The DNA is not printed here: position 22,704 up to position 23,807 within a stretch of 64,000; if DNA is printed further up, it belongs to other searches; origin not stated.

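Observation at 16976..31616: IS-bounded, compositionally patchy accessory island encoding a CoA-dependent beta-keto-acid module I cannot assign to a pathway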

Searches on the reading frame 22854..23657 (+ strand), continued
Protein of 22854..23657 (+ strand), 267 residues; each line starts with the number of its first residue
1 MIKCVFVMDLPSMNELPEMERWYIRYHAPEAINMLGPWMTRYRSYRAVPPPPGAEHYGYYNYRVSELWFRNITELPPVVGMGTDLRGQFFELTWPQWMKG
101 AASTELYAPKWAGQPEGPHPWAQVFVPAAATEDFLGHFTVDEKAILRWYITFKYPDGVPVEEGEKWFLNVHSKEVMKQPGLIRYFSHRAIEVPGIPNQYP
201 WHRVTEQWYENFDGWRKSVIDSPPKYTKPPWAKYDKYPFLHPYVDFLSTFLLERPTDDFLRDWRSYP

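Call 76: fold_search(model_id=the predicted structure, library=pdb)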
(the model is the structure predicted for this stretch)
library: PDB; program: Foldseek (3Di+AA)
matches with E <= 10: 750; with E <= 0.001: 26
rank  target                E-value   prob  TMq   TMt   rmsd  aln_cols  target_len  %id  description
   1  4c9s_C                6.5e-20  1.00  0.78  0.80   4.4       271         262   25  BACTERIAL CHALCONE ISOMERASE IN open CONFORMATION FROM EUBACTERIUM RAMULUS AT 1.8 A RESOLUTION (released 2014-10-22)
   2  4c9t_C                1.7e-19  1.00  0.78  0.80   4.2       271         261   25  BACTERIAL CHALCONE ISOMERASE IN open CONFORMATION FROM EUBACTERIUM RAMULUS AT 2.0 A RESOLUTION, SelenoMet derivative (released 2014-10-22)
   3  8b7u_A                2.0e-19  1.00  0.79  0.82   3.5       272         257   26  Bacterial chalcone isomerase H33A with taxifolin (released 2022-11-23)
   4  4c9s_B                2.0e-19  1.00  0.78  0.80   3.6       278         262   24  BACTERIAL CHALCONE ISOMERASE IN open CONFORMATION FROM EUBACTERIUM RAMULUS AT 1.8 A RESOLUTION (released 2014-10-22)
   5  8b7u_F                2.3e-19  1.00  0.79  0.81   3.7       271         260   24  Bacterial chalcone isomerase H33A with taxifolin (released 2022-11-23)
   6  4d4f_B                2.3e-19  1.00  0.79  0.81   3.8       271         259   25  Mutant P250A of bacterial chalcone isomerase from Eubacterium ramulus (released 2016-01-20)
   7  4d4f_F                2.9e-19  1.00  0.79  0.75   4.0       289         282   24  Mutant P250A of bacterial chalcone isomerase from Eubacterium ramulus (released 2016-01-20)
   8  3zph_A                3.3e-19  1.00  0.79  0.81   3.8       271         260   24  Bacterial chalcone isomerase in closed conformation from Eubacterium ramulus at 2.8 A resolution (released 2014-01-15)
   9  3zph_B                3.5e-19  1.00  0.79  0.75   4.2       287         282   24  Bacterial chalcone isomerase in closed conformation from Eubacterium ramulus at 2.8 A resolution (released 2014-01-15)
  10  4d4f_A                3.9e-19  1.00  0.79  0.80   4.1       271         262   24  Mutant P250A of bacterial chalcone isomerase from Eubacterium ramulus (released 2016-01-20)
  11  8b7u_B                5.3e-19  1.00  0.79  0.82   3.5       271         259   24  Bacterial chalcone isomerase H33A with taxifolin (released 2022-11-23)
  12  3zph_C                6.0e-19  1.00  0.79  0.82   3.6       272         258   25  Bacterial chalcone isomerase in closed conformation from Eubacterium ramulus at 2.8 A resolution (released 2014-01-15)
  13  4c9s_A                7.6e-19  1.00  0.78  0.81   3.9       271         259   25  BACTERIAL CHALCONE ISOMERASE IN open CONFORMATION FROM EUBACTERIUM RAMULUS AT 1.8 A RESOLUTION (released 2014-10-22)
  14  8b7u_G                8.0e-19  1.00  0.79  0.82   3.5       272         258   25  Bacterial chalcone isomerase H33A with taxifolin (released 2022-11-23)
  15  4d4f_C                9.1e-19  1.00  0.79  0.81   4.1       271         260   24  Mutant P250A of bacterial chalcone isomerase from Eubacterium ramulus (released 2016-01-20)
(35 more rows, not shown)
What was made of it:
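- On Bacterial chalcone isomerase (CHIera family, Pfam PF18232): The next hit is at E 6e-5 (call 76).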

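Call 100: find_encoding_contigs(protein=P0010, flank=10000, max_places=1)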
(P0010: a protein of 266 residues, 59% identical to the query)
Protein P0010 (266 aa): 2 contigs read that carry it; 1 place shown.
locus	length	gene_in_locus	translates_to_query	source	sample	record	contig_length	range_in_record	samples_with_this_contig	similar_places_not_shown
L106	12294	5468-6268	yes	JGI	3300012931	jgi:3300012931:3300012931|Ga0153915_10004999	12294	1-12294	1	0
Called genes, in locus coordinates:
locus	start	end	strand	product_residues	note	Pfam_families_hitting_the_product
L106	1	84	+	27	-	?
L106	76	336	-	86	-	-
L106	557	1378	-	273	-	PF00753:Lactamase_B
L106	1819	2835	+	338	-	PF00248:Aldo_ket_red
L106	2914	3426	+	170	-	PF01047:MarR (weak), PF12802:MarR_2 (weak), PF13463:HTH_27 (faint)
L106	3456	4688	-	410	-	PF02515:CoA_transf_3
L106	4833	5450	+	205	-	PF00258:Flavodoxin_1 (weak), PF12641:Flavodoxin_3 (faint)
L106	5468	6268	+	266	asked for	PF18232:Chalcone_N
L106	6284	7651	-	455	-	PF05167:DUF711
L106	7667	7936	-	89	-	PF01842:ACT, PF13740:ACT_6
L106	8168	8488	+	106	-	PF13451:zf_Tbcl, PF23477:zf_Tbcl_2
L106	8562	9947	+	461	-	PF00270:DEAD, PF04851:ResIII (weak), PF00271:Helicase_C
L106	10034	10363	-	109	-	-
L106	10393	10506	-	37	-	-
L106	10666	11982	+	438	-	-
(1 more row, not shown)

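Call 101: find_encoding_contigs(protein=P0013, flank=10000, max_places=1)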
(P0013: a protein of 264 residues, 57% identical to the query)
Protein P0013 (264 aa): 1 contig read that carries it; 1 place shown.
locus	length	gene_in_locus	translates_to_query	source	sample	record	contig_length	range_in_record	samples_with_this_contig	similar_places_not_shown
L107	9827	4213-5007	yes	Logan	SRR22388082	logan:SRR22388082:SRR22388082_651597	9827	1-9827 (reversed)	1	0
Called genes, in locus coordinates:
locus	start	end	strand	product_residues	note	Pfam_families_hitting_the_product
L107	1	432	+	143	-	?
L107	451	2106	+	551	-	PF01565:FAD_binding_4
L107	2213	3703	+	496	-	PF00171:Aldedh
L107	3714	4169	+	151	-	-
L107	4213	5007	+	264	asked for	PF18232:Chalcone_N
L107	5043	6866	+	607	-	PF02129:Peptidase_S15, PF08530:PepX_C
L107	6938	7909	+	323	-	PF03358:FMN_red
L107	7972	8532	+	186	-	PF18089:DAPG_hydrolase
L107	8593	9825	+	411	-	?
